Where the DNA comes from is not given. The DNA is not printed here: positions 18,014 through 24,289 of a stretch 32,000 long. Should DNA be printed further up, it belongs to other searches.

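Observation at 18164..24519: Sec-signal Rhs toxin with a transglutaminase-like N-domain and an unassigned glycine-zipper-rich C-terminal toxin plus anchored immunity protein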

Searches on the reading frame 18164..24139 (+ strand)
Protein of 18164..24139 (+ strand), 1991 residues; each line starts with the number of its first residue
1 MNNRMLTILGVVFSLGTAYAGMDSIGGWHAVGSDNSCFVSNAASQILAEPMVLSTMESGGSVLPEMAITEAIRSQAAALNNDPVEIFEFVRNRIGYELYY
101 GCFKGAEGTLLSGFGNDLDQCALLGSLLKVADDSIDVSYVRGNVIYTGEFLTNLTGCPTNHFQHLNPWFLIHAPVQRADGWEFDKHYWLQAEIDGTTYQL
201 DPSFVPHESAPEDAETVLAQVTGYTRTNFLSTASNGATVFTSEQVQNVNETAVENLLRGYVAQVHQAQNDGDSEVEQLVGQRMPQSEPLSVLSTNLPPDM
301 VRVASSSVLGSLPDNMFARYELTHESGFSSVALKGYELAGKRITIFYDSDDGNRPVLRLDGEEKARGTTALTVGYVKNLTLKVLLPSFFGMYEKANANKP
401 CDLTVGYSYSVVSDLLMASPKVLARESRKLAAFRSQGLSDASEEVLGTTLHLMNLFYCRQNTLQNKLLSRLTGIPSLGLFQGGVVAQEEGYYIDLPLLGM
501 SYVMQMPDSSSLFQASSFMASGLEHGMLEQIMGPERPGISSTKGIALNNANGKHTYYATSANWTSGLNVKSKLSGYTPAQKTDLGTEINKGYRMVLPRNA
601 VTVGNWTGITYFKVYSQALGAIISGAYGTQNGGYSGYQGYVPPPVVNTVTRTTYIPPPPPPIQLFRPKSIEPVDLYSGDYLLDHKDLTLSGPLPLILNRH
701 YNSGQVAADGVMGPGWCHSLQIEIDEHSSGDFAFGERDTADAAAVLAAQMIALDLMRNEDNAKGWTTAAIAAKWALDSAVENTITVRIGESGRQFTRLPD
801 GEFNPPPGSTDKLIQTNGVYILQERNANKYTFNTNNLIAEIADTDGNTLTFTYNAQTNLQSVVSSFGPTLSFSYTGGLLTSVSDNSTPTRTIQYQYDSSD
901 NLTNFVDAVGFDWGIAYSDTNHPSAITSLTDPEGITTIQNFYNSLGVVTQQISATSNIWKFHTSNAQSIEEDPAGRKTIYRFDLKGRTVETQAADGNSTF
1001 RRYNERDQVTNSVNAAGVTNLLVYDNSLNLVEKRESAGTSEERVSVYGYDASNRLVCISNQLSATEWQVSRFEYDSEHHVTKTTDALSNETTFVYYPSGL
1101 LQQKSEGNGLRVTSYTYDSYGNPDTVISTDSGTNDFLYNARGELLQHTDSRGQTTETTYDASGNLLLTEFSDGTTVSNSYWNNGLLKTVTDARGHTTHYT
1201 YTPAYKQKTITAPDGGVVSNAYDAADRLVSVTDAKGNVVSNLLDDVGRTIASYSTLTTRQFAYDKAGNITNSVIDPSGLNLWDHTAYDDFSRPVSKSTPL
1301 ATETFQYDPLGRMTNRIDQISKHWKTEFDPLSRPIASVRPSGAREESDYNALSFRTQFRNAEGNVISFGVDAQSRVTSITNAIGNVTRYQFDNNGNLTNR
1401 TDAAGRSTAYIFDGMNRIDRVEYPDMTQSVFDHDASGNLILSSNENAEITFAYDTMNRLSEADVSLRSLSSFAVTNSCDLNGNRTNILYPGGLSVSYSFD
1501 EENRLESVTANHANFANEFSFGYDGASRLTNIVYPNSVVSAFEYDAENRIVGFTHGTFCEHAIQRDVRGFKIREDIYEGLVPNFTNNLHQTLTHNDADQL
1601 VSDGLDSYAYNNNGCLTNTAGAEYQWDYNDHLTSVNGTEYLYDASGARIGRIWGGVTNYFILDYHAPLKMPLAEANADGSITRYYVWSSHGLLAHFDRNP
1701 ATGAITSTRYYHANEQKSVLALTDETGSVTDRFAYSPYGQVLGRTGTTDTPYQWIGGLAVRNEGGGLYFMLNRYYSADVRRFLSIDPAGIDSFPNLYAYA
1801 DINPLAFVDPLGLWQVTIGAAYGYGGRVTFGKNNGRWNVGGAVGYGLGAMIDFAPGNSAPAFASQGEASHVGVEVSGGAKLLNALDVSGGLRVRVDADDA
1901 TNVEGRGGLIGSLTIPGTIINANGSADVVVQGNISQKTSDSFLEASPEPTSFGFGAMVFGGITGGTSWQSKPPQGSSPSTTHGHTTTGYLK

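Call 3: search_protein_families(library=pfam, proteins=[window:18164-24139:+], max_evalue=0.01)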
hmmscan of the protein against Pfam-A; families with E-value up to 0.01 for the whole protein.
window:18164-24139:+ (1991 aa): 2 families
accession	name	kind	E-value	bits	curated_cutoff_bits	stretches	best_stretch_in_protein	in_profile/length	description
PF05593.20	RHS_repeat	-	3e-64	212.7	22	7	1371-1406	2-37/38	RHS Repeat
PF20148.4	DUF6531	-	2.2e-15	57.2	24.1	1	671-727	2-57/74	Domain of unknown function (DUF6531)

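Call 7: search_protein_families(library=ncbifam, proteins=[window:18164-24139:+], max_evalue=1)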
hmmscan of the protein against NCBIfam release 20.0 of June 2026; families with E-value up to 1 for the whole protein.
window:18164-24139:+ (1991 aa): 3 families
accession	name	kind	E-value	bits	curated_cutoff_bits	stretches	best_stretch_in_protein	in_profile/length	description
NF041261.1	RHS_core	equivalog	1.5e-47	162.1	2000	6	1065-1251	467-653/1261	RHS element core protein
TIGR01643.1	YD_repeat_2x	repeat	4.8e-45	150.3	15.8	7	1138-1174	1-37/42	YD repeat-containing protein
TIGR03696.1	Rhs_assc_core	domain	5e-15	55.8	32.5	1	1735-1813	1-76/76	RHS repeat-associated core domain-containing protein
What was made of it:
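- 20174..23602 (+): Rhs/YD-repeat shell (aa 671-1813): DUF6531 N-terminal plug at 671-727, then YD repeats, then the Rhs-associated core at 1735-1813 with the aspartyl autoprotease motif. Calls 3, 7.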

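Call 77: find_encoding_contigs(protein=window:18164-24139:+, flank=10000, max_places=4)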
Protein window:18164-24139:+ (1991 aa): no gene with exactly this product is on record in the collection.
